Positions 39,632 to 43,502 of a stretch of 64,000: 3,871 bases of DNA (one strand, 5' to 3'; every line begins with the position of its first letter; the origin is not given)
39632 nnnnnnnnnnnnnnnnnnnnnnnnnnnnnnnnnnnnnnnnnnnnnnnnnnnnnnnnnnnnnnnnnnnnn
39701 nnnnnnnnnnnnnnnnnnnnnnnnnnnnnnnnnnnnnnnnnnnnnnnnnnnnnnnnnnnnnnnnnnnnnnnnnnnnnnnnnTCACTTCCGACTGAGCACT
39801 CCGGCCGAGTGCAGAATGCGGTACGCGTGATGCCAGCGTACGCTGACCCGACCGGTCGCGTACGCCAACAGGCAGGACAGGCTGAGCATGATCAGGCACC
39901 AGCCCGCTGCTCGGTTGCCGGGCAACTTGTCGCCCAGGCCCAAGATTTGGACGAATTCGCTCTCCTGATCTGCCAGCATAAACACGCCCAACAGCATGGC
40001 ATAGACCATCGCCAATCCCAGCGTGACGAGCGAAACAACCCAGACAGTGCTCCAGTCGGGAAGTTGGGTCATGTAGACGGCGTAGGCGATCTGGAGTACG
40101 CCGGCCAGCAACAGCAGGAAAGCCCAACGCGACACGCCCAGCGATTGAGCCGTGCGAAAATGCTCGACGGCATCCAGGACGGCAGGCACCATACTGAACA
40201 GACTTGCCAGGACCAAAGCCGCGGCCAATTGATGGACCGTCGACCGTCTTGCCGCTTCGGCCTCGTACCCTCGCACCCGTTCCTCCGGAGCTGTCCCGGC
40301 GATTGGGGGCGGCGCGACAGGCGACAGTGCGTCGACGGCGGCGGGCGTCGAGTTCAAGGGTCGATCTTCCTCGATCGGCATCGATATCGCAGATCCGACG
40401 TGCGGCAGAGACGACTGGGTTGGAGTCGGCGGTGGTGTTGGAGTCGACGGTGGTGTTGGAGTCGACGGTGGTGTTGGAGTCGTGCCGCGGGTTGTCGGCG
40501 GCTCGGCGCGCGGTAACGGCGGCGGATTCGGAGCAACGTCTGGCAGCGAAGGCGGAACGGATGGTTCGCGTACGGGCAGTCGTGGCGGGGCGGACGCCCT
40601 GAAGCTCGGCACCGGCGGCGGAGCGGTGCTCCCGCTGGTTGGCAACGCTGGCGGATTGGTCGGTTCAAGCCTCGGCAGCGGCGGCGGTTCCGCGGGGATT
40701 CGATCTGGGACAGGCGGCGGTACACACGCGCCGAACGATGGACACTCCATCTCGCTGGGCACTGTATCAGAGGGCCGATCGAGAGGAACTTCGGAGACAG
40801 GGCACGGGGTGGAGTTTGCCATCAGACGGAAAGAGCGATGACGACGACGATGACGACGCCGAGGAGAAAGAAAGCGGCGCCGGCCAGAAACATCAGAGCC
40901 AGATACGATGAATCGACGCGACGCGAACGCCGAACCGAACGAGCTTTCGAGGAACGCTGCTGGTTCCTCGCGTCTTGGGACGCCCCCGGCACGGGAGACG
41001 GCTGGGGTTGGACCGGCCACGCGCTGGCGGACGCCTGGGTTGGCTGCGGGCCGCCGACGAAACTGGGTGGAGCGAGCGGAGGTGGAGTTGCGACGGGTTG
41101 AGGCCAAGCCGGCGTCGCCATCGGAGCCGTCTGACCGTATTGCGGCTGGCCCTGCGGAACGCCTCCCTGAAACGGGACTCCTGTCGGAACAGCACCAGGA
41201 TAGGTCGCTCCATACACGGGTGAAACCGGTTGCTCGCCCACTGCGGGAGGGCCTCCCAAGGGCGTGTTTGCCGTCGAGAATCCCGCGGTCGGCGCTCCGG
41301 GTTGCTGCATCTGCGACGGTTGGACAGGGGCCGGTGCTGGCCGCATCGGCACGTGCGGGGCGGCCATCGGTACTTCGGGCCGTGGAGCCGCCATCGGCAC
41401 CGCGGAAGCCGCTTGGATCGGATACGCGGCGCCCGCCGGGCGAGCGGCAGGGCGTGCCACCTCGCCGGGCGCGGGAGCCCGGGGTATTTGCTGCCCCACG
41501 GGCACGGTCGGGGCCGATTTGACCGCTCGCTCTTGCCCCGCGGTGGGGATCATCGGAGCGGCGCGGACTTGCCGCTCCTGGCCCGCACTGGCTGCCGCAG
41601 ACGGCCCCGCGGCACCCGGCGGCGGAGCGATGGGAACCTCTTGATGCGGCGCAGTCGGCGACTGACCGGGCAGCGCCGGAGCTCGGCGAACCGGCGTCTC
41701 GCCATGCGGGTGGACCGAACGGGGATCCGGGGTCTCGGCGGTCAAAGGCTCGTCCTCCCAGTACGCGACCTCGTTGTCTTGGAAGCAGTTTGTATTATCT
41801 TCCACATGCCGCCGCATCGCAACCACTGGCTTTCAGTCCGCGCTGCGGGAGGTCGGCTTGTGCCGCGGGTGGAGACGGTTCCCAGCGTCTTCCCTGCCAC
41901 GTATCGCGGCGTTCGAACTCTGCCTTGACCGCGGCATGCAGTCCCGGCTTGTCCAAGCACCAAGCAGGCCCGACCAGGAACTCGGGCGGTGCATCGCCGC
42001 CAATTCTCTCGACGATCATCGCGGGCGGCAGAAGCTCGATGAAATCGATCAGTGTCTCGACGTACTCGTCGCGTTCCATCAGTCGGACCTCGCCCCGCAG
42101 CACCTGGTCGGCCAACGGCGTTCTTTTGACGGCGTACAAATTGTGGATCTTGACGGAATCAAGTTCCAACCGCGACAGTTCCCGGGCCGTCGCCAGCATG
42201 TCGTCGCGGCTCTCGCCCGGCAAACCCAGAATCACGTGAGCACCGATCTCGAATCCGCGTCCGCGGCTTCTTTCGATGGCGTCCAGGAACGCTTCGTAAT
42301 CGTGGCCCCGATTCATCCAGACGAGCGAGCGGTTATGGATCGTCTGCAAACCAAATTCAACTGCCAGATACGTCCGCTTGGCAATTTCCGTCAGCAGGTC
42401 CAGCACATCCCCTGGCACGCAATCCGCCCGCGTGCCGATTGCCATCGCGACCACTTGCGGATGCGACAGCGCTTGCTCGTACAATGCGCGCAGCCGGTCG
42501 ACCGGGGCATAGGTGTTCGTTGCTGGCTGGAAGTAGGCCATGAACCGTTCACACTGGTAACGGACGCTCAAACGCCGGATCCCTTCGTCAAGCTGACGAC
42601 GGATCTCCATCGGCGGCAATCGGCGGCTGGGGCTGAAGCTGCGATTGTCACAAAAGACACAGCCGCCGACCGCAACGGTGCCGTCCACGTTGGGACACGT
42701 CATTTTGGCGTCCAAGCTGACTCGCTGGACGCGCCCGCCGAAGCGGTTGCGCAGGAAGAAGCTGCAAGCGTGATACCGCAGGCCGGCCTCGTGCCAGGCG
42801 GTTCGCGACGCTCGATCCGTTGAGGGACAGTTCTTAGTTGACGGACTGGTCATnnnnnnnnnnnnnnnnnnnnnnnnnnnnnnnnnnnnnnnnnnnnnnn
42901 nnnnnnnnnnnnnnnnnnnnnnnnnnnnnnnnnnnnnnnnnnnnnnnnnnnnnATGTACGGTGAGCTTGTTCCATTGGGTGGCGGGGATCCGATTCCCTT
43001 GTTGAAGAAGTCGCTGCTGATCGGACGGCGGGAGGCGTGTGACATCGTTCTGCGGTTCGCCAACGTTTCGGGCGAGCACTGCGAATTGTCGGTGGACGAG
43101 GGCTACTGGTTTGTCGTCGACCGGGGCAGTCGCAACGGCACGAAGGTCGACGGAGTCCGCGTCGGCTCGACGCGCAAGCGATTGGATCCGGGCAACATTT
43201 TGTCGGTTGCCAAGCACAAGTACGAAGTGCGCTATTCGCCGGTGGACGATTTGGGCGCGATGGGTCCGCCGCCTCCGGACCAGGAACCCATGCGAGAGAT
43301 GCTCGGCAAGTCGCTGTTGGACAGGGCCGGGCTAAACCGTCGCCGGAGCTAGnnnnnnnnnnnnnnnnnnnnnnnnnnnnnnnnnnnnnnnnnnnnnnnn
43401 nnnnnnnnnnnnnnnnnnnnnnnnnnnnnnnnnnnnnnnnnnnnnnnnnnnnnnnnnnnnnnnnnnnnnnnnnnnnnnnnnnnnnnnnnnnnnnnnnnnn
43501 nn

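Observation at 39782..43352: Cluster of two tandem Pro-rich membrane-anchored proteins with a TIGR01212 radical SAM gene and an FHA protein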

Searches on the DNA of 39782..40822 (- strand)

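Call 46: search_rna_families(sources=[L012, L013, L003, L011], threshold=gathering)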
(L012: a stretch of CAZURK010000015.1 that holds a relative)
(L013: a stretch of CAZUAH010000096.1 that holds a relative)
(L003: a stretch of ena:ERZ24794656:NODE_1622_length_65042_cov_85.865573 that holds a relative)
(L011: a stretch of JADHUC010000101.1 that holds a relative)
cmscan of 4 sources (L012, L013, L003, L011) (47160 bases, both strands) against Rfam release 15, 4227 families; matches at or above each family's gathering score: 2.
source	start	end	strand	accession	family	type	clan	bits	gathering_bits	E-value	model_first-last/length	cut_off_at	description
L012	2057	2145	-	RF03167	c-di-GMP-I-GGC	Cis-reg; riboswitch;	CL00126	70.7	59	7.2e-15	1-80/80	no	c-di-GMP-I-GGC riboswitch aptamer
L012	1105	1193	-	RF03167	c-di-GMP-I-GGC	Cis-reg; riboswitch;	CL00126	68.5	59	3.1e-14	1-80/80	no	c-di-GMP-I-GGC riboswitch aptamer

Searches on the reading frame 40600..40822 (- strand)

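Call 66: search_protein_families(library=ncbifam, proteins=[window:40600-40822:-], max_evalue=0.1)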
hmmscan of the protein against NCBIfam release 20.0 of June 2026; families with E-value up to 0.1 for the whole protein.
window:40600-40822:- (74 aa): 0 families

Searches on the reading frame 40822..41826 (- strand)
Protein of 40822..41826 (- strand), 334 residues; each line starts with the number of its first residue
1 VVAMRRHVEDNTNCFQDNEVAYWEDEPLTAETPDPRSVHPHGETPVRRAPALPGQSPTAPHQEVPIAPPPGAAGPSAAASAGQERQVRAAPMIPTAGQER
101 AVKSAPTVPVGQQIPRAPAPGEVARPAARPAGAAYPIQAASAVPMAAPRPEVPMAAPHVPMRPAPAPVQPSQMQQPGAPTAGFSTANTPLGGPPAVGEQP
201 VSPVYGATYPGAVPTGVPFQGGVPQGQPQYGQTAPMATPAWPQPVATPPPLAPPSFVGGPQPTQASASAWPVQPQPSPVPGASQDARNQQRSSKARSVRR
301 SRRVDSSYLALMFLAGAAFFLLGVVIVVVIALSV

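Call 5: search_protein_families(library=pfam, proteins=[window:40822-41826:-], max_evalue=0.01)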
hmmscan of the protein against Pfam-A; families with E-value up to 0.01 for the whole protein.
window:40822-41826:- (334 aa): 0 families

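Call 6: search_protein_families(library=ncbifam, proteins=[window:40822-41826:-], max_evalue=0.01)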
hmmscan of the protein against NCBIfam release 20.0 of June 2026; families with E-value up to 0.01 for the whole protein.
window:40822-41826:- (334 aa): 0 families

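Call 19: find_homologous_proteins(query=window:40822-41826:-)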
Query window:40822-41826:- (334 aa): 2 proteins with E <= 0.001 among 8000 candidates.
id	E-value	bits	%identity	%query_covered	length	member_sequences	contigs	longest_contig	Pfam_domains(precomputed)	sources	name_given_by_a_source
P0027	2.8e-138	479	75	99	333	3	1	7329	-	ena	-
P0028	1.2e-50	191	44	91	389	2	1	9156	-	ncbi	-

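Call 61: find_homologous_proteins(query=A3, max_evalue=0.001)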
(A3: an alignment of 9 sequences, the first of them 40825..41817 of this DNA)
Query A3 (9 sequences) (331 aa, profile of the alignment): 8 proteins with E <= 0.001 among 8000 candidates.
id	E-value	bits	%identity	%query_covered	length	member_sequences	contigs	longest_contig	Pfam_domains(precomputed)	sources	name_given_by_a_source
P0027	7.6e-131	455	75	100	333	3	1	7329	-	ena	-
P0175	4.3e-96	341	32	84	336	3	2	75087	-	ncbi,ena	-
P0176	3.7e-94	334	33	88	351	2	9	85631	-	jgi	-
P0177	2.5e-89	318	30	94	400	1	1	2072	-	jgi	jgi:hypothetical protein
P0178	8.2e-89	317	35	88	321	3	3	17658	-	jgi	-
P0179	2.0e-59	220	40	95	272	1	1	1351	-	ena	-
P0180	3.6e-55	206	55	27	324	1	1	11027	-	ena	-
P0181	7.3e-41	159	33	91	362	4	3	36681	-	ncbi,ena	-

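Call 62: find_encoding_contigs(protein=P0176, flank=5000, max_places=1)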
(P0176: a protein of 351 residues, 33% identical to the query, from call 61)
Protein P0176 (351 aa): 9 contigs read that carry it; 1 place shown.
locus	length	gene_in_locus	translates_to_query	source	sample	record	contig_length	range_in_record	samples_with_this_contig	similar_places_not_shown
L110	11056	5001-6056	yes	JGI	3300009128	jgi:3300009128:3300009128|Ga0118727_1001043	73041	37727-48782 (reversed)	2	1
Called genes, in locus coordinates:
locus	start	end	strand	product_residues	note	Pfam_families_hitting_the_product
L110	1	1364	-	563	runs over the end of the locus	PF00920:ILVD_EDD_N, PF24877:ILV_EDD_C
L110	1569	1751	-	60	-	PF04964:Flp_Fap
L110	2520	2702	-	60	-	PF04964:Flp_Fap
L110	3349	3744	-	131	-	PF16697:Yop-YscD_cpl, PF00498:FHA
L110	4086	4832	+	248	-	PF04055:Radical_SAM (weak), PF16199:Radical_SAM_C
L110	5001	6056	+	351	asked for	-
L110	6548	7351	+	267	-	-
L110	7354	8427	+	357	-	PF03403:PAF-AH_p_II (weak), PF12740:PETase (weak), PF00561:Abhydrolase_1 (faint), PF03403:PAF-AH_p_II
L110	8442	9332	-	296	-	PF01261:AP_endonuc_2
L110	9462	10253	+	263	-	PF02673:BacA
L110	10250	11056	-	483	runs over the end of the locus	PF13173:AAA_14 (faint), PF05496:RuvB_N, PF01078:Mg_chelatase (faint), PF13191:AAA_16 (faint), PF00004:AAA, PF07728:AAA_5 (weak), PF16193:AAA_assoc_2, PF12002:MgsA_C, +1 more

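Call 63: find_encoding_contigs(protein=P0181, flank=5000, max_places=1)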
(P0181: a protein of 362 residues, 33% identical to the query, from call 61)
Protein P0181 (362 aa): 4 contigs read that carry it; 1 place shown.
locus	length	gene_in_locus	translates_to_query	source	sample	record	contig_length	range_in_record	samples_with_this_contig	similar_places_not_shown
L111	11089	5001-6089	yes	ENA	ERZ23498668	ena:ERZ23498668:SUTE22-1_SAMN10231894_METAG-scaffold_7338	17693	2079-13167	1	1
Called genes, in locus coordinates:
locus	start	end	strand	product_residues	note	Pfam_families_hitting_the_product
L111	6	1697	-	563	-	PF00920:ILVD_EDD_N, PF24877:ILV_EDD_C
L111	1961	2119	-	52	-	PF04964:Flp_Fap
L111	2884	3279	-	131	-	PF16697:Yop-YscD_cpl, PF00498:FHA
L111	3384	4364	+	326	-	PF04055:Radical_SAM, PF16199:Radical_SAM_C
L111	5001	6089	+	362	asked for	-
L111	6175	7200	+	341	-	PF13280:WYL, PF25583:WCX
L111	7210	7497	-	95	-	-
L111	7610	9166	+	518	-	PF13646:HEAT_2 (weak)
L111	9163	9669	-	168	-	PF01575:MaoC_dehydratas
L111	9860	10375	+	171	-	PF00472:RF-1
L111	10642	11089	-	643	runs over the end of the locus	PF03453:MoeA_N, PF00994:MoCF_biosynth, PF03454:MoeA_C, PF12727:PBP_like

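Call 64: find_encoding_contigs(protein=P0180, flank=5000, max_places=1)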
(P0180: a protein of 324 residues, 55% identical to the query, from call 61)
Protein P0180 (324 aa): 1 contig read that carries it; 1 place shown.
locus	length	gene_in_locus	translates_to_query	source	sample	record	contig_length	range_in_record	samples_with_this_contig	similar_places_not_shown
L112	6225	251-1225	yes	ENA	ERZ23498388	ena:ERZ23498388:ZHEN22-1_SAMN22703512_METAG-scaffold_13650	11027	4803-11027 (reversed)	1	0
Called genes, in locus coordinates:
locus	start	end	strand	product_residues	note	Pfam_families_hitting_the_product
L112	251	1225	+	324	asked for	-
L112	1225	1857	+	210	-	-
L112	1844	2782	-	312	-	PF01261:AP_endonuc_2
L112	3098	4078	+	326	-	PF01336:tRNA_anti-codon, PF01966:HD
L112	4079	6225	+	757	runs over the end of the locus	PF08206:OB_RNB, PF17876:CSD2, PF00773:RNB, PF00575:S1 (weak)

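Call 74: predict_structure(alignment_id=A4)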
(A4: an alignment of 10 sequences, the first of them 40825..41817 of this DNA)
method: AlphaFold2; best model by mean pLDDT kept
length: 331 residues; sequences in the alignment: 10
mean_pLDDT: 50.8   pTM: 0.17
mean pLDDT of the five models: 50.8, 47.9, 47.8, 44.1, 41.9
residues with pLDDT >= 90: 22; 70-90: 15; 50-70: 87; < 50: 207
segments of 3 or more residues with pLDDT < 50: 1-26, 28-31, 33-36, 67-82, 87-102, 107-111, 116-149, 169-172, 177-206, 208-214, 216-227, 258-265, 275-277, 279-286, 288-296
pLDDT, mean of each block of 10 residues (from residue 1): 39 41 45 50 56 52 48 37 47 45 42 43 41 43 46 55 53 41 37 42 38 42 46 56 72 55 47 48 47 50 80 96 95 86
secondary structure, 60 per line:
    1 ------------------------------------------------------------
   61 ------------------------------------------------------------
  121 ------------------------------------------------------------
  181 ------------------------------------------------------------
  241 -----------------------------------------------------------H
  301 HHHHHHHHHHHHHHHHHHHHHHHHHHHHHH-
elements in order: H300-330

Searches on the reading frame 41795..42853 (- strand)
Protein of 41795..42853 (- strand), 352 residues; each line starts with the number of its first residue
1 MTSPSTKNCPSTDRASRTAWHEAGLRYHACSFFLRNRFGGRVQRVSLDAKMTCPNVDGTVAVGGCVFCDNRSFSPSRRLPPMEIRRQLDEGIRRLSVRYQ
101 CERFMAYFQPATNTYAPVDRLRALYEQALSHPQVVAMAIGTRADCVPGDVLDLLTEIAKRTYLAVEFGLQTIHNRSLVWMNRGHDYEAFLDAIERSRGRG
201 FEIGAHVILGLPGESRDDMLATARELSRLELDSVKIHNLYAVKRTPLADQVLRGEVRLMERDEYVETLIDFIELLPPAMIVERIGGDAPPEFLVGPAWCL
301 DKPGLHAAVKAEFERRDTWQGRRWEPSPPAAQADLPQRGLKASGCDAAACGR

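Call 5: search_protein_families(library=pfam, proteins=[window:41795-42853:-], max_evalue=0.01)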
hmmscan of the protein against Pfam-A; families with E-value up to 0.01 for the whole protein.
window:41795-42853:- (352 aa): 3 families
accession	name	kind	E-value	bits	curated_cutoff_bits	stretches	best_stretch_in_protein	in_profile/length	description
PF16199.10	Radical_SAM_C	-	1.6e-24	86.2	31.9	1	232-314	2-84/85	Radical_SAM C-terminal domain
PF04055.27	Radical_SAM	-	1.2e-16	61.8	29.5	1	64-225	10-165/166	Radical SAM superfamily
PF11884.13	DUF3404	-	0.003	17.2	25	1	108-192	107-188/259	Domain of unknown function (DUF3404)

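Call 6: search_protein_families(library=ncbifam, proteins=[window:41795-42853:-], max_evalue=0.01)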
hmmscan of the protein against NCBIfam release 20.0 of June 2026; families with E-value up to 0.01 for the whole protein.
window:41795-42853:- (352 aa): 22 families
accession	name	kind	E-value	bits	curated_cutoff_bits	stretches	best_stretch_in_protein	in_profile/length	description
TIGR01212.1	TIGR01212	equivalog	6.5e-94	314.4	180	1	26-324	1-300/302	tRNA modification radical SAM protein MnmL/YtqA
TIGR01211.1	ELP3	subfamily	1.4e-16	60.1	350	1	108-295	168-353/522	tRNA uridine(34) 5-carboxymethylaminomethyl modification radical SAM/GNAT enzyme Elp3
TIGR04013.1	B12_SAM_MJ_1487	hypoth_equivalog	7.6e-13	48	251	1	141-250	247-356/382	TIGR04013 family B12-binding domain/radical SAM domain-containing protein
TIGR04014.1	B12_SAM_MJ_0865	equivalog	4.1e-12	45.6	360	1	62-253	170-360/434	methyl-coenzyme M reductase glutamine C-methyltransferase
TIGR03994.1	rSAM_HemZ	equivalog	8.6e-10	38.3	321.4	1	119-246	157-282/401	coproporphyrinogen dehydrogenase HemZ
NF006065.0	PRK08207.2-4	equivalog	9.5e-10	38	922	1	141-272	267-396/484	coproporphyrinogen III oxidase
NF006064.0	PRK08207.2-2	equivalog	9.6e-10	38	504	1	170-245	269-343/465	coproporphyrinogen III oxidase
TIGR00089.1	TIGR00089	subfamily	1.2e-08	34.2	251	1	149-248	237-337/429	MiaB/RimO family radical SAM methylthiotransferase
NF006060.0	PRK08207.1-3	equivalog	2.8e-08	33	653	1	169-252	273-357/477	coproporphyrinogen III oxidase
NF006066.0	PRK08207.2-5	equivalog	6.1e-08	31.7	1117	1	168-245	312-389/518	coproporphyrinogen III oxidase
TIGR00433.2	bioB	equivalog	2.1e-06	27.2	225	1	183-250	166-232/307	biotin synthase BioB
TIGR01579.1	MiaB-like-C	equivalog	1.5e-05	24.5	357.05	1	150-245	238-334/416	tRNA (N(6)-L-threonylcarbamoyladenosine(37)-C(2))-methylthiotransferase MtaB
NF006062.0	PRK08207.1-5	equivalog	0.00059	18.8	1007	1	158-248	261-351/476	coproporphyrinogen III oxidase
NF006063.0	PRK08207.2-1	equivalog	0.00087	18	1074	1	160-263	306-410/518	coproporphyrinogen III oxidase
TIGR01125.1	TIGR01125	equivalog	0.00098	18.3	356.95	1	149-244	235-331/432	30S ribosomal protein S12 methylthiotransferase RimO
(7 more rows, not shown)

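Call 52: find_related_loci(query=window:41795-42853:-, collection=metagenome_contigs, flank=6000)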
Query window:41795-42853:- (352 aa) in metagenome_contigs; peptide patterns used: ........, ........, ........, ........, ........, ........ (x = any residue, [..] = any of these).
129 stretches matched a pattern; 56 encode a relative of the query (tblastn E <= 1e-3); 56 distinct loci.
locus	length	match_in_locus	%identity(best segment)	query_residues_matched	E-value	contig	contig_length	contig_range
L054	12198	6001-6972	70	1-324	5e-158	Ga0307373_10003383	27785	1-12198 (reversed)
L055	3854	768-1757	67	4-334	1e-159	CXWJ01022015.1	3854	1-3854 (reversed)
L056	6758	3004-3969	68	5-327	1e-152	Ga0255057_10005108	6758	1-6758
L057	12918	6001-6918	70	20-324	5e-150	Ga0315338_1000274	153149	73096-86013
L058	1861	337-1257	72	18-324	9e-161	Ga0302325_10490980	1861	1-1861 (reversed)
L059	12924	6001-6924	70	20-327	1e-148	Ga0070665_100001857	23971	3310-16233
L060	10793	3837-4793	69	3-322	4e-148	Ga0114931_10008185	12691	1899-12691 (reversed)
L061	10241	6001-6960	70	6-324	6e-148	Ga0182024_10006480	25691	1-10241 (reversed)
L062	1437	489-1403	69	20-324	1e-161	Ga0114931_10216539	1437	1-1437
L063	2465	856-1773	66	19-324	1e-156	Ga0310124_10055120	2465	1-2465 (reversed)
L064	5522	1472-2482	65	1-343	8e-148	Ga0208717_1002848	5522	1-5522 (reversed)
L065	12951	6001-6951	67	13-328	7e-146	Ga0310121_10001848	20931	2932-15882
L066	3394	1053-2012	64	3-322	5e-151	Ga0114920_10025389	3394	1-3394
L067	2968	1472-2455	69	3-325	2e-152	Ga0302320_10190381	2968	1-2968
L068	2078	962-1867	68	26-327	9e-154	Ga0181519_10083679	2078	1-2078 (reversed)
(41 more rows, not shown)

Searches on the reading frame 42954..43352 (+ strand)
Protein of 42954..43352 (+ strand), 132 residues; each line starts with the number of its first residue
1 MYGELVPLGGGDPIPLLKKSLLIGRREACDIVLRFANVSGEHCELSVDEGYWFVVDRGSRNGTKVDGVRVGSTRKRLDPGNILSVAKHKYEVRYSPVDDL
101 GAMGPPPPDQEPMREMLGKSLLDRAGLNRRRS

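Call 5: search_protein_families(library=pfam, proteins=[window:42954-43352:+], max_evalue=0.01)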
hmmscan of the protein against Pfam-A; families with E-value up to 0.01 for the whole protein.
window:42954-43352:+ (132 aa): 2 families
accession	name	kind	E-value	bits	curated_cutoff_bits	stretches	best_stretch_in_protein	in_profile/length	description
PF00498.31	FHA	-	3.8e-17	62.9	20.7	1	22-84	2-65/67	FHA domain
PF16697.10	Yop-YscD_cpl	-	2.8e-12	47.2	33.2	1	11-85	9-83/94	Inner membrane component of T3SS, cytoplasmic domain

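Call 6: search_protein_families(library=ncbifam, proteins=[window:42954-43352:+], max_evalue=0.01)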
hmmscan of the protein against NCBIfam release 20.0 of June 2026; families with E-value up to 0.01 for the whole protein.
window:42954-43352:+ (132 aa): 5 families
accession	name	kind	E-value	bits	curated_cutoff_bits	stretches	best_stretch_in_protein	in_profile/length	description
NF049868.1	FhaB_Rv0019c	equivalog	8.7e-13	48.6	125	1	11-83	78-149/158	FHA domain-containing protein FhaB/FipA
TIGR03354.1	VI_FHA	hypoth_equivalog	1.6e-07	31.5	120.25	1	19-114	24-124/420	type VI secretion system-associated FHA domain protein TagH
NF041660.2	oxygluDhInhib_OdhI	equivalog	5.4e-06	26.3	200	1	17-72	54-109/130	oxoglutarate dehydrogenase inhibitor Odhl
NF052403.1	ESX1TransRegEspM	equivalog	0.00098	18.1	550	1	19-72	29-81/367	ESX-1 type VII secretion system transcriptional regulator EspM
NF052573.1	HisKinEspAMyxo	equivalog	0.0014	16.7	1400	1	14-75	41-103/755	serine histidine kinase EspA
